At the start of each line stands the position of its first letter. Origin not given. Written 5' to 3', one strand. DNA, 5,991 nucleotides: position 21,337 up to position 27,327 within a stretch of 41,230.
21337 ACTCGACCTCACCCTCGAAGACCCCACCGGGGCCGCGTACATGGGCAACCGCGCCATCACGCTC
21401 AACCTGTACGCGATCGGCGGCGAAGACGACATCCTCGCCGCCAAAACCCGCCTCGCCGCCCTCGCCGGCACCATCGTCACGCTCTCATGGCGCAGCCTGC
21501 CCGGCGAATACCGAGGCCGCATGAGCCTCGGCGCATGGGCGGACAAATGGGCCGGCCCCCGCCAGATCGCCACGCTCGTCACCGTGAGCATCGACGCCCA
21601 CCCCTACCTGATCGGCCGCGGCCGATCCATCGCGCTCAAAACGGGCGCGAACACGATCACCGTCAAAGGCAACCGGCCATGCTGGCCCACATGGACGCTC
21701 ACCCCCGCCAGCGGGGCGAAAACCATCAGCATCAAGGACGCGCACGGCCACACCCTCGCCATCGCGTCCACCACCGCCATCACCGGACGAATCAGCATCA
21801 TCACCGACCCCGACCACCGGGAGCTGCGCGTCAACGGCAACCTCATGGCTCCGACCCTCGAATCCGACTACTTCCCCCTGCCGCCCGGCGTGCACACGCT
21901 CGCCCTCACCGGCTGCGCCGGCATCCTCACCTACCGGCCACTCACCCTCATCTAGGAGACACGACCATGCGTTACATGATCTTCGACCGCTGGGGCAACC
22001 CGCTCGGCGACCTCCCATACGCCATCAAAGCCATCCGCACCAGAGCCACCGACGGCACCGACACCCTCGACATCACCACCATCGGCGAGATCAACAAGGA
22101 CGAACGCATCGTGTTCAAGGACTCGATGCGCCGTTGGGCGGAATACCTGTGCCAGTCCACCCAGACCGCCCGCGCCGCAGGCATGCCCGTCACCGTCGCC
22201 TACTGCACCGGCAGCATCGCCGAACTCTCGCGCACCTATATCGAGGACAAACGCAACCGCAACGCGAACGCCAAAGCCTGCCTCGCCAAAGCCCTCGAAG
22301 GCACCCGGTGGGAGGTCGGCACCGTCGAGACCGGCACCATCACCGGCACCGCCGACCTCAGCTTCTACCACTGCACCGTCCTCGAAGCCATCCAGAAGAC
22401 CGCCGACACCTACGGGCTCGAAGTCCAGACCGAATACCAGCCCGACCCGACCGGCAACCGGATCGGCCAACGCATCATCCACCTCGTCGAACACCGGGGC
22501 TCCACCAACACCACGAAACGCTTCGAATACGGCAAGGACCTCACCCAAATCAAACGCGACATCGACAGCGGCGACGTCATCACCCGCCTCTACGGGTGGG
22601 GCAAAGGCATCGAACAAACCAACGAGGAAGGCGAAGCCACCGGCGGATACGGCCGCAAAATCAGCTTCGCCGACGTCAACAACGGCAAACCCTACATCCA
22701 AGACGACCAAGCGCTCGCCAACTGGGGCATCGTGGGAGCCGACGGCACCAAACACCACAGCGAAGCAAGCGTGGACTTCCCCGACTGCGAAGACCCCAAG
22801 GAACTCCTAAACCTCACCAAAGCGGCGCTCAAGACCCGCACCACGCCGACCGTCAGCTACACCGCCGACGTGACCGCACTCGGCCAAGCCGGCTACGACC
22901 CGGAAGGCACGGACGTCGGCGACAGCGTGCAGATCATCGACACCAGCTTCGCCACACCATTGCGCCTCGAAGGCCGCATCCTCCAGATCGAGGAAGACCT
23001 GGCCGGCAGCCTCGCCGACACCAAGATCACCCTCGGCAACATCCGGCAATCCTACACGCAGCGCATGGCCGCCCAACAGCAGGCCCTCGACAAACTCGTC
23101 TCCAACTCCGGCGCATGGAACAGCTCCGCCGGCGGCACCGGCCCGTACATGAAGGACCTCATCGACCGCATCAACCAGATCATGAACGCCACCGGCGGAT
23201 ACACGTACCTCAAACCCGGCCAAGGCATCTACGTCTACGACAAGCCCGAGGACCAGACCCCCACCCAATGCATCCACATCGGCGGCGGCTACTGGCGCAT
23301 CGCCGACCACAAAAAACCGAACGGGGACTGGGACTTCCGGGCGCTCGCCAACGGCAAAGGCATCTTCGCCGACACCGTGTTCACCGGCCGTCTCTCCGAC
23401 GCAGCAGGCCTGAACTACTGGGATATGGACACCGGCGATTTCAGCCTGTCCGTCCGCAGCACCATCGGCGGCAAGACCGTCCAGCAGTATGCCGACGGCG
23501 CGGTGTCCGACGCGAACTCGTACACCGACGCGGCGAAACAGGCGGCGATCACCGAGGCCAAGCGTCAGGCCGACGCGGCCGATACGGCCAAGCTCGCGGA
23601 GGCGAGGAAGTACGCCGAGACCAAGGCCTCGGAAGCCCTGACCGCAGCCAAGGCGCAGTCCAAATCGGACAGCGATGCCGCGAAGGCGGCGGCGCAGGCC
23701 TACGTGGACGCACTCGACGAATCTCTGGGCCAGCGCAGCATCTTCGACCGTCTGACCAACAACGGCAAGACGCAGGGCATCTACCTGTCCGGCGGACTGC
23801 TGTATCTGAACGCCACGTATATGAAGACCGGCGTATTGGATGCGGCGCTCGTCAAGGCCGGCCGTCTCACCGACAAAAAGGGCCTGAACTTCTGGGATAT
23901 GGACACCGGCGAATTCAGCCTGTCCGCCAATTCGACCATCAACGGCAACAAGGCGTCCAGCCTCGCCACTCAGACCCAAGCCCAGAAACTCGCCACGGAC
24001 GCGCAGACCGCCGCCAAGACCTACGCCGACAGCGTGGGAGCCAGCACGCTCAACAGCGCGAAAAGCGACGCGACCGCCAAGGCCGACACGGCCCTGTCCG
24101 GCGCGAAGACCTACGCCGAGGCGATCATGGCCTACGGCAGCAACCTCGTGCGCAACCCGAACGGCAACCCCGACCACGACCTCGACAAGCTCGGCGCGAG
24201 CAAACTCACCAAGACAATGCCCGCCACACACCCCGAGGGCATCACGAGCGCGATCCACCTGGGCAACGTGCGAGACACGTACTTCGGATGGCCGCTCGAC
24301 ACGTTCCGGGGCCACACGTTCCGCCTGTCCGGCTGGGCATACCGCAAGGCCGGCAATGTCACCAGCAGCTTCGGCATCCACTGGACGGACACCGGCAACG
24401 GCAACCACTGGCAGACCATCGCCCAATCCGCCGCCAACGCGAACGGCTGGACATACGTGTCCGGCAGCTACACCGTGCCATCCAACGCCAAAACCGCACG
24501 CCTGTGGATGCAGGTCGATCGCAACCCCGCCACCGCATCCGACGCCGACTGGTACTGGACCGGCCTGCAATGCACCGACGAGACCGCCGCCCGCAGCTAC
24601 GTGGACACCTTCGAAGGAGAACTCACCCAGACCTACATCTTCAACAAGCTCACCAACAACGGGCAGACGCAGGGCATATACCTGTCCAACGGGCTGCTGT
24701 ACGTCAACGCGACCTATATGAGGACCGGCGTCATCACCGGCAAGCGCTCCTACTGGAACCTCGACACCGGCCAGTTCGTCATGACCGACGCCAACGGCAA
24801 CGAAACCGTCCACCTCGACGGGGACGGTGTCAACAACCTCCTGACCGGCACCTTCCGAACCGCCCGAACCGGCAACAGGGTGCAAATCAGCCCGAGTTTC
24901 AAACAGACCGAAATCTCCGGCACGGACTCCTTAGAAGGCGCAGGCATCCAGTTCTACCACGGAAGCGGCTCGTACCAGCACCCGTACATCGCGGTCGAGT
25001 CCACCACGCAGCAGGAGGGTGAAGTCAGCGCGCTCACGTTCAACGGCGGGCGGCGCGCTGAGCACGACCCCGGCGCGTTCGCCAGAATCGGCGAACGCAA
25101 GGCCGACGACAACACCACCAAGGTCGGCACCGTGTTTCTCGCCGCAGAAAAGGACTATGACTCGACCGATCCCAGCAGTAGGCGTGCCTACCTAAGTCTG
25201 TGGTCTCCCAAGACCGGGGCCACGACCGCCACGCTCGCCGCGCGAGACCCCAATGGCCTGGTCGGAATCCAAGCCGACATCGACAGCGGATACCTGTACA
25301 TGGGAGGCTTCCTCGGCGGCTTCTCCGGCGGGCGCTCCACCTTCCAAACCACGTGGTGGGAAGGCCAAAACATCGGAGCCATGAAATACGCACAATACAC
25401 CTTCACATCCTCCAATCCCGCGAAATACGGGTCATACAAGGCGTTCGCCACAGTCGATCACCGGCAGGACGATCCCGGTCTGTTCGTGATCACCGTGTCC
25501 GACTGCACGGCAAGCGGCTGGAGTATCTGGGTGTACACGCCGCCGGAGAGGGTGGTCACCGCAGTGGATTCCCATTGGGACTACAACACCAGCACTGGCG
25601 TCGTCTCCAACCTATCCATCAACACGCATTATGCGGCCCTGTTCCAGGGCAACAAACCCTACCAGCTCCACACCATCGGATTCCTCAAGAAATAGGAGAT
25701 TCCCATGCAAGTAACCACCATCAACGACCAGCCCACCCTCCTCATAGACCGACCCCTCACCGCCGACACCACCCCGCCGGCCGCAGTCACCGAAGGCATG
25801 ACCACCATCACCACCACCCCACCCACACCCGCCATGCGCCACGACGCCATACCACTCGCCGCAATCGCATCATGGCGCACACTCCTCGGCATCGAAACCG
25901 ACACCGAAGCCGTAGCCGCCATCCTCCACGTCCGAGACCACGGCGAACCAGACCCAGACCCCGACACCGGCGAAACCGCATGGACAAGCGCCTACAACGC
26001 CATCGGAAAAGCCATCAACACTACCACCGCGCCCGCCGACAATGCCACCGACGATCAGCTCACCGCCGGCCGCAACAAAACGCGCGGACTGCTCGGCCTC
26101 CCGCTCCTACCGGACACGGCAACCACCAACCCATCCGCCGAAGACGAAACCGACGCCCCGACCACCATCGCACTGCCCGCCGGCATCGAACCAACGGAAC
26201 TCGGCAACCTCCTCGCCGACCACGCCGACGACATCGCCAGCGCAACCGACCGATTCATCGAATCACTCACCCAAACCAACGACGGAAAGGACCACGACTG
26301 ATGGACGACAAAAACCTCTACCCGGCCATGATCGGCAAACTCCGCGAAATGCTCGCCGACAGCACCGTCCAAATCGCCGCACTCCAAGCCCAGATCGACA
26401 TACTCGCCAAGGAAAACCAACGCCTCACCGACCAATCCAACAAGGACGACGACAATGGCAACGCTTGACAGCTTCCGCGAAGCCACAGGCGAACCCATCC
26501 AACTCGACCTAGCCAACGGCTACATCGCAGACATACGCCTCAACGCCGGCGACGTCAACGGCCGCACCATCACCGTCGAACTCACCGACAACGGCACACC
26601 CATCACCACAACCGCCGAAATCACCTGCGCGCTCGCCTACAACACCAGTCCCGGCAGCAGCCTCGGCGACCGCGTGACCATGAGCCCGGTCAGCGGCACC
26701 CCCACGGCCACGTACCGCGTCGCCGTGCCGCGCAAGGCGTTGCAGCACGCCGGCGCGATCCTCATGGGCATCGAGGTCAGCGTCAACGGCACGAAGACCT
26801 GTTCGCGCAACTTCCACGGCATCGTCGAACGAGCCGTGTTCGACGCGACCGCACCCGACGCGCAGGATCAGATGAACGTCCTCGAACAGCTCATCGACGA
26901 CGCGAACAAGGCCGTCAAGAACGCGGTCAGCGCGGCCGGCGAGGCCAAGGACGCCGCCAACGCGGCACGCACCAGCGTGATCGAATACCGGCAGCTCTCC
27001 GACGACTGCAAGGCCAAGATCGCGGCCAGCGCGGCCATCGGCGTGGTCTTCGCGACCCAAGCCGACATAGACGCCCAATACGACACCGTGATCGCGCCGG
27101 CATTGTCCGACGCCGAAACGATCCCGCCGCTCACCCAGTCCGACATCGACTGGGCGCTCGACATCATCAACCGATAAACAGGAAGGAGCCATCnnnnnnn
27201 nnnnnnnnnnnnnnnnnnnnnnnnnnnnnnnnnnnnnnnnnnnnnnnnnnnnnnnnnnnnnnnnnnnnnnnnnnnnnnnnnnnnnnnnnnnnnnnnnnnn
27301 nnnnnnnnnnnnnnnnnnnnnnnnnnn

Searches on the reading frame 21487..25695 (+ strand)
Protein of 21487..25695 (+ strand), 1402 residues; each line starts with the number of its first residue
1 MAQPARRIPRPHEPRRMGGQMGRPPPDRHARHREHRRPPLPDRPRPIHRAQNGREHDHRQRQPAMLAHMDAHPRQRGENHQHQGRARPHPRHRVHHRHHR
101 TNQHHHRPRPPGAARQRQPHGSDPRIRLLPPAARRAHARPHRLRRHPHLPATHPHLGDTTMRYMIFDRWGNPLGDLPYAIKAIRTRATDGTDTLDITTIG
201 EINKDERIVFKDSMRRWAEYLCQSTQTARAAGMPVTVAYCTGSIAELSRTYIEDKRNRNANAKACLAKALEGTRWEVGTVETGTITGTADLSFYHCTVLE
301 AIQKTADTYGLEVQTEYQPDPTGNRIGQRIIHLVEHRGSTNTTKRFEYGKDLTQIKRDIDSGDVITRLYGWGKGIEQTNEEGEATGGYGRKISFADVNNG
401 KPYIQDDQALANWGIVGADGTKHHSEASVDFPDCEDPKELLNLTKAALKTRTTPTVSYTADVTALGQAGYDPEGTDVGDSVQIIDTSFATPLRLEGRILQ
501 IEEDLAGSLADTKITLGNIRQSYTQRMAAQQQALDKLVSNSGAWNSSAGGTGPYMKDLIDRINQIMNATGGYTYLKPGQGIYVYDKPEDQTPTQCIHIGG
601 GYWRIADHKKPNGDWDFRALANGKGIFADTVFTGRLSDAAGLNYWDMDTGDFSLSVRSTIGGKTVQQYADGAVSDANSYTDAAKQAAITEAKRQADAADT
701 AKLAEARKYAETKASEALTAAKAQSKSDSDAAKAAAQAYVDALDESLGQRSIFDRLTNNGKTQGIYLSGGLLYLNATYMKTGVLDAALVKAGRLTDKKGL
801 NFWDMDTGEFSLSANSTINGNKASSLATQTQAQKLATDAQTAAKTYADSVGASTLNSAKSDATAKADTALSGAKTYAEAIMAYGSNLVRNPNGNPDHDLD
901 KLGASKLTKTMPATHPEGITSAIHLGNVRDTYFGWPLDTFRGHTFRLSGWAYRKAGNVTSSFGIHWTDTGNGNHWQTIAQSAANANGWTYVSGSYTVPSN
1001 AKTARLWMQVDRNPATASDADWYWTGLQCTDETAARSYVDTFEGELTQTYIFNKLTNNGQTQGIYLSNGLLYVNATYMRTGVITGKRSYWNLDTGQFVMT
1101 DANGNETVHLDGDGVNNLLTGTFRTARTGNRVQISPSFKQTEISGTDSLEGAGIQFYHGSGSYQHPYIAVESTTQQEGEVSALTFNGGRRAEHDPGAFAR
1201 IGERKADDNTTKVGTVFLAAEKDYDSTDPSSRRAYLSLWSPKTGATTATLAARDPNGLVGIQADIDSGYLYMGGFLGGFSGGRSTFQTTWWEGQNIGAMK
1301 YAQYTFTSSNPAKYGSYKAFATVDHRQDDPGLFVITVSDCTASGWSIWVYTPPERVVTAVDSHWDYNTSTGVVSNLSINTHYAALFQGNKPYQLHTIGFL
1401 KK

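Call 110: search_protein_families(library=pfam, proteins=[window:21487-25695:+], max_evalue=0.001)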
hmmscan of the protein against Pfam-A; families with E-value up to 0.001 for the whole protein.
window:21487-25695:+ (1402 aa): 2 families
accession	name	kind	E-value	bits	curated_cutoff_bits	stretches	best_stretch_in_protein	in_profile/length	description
PF06605.17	Prophage_tail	-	2.9e-34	119.3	31.3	1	245-529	2-249/250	Prophage endopeptidase tail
PF02018.23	CBM_4_9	-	6.9e-08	33.4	25.9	1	941-1010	61-131/136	Carbohydrate binding domain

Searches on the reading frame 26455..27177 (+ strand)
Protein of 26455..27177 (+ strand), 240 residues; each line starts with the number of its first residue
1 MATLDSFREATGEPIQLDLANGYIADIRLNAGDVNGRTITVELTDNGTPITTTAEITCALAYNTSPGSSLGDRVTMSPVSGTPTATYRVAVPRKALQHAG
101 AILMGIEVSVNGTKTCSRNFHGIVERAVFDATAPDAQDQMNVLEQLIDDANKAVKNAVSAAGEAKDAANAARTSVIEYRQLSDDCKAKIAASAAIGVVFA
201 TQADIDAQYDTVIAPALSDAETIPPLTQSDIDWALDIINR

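Call 110: search_protein_families(library=pfam, proteins=[window:26455-27177:+], max_evalue=0.001)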
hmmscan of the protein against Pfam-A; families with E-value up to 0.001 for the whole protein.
window:26455-27177:+ (240 aa): 1 family
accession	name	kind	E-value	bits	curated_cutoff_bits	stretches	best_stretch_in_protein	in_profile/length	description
PF10651.15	BppU_N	-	2.4e-06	27.7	23.1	1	15-151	5-141/142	BppU N-terminal domain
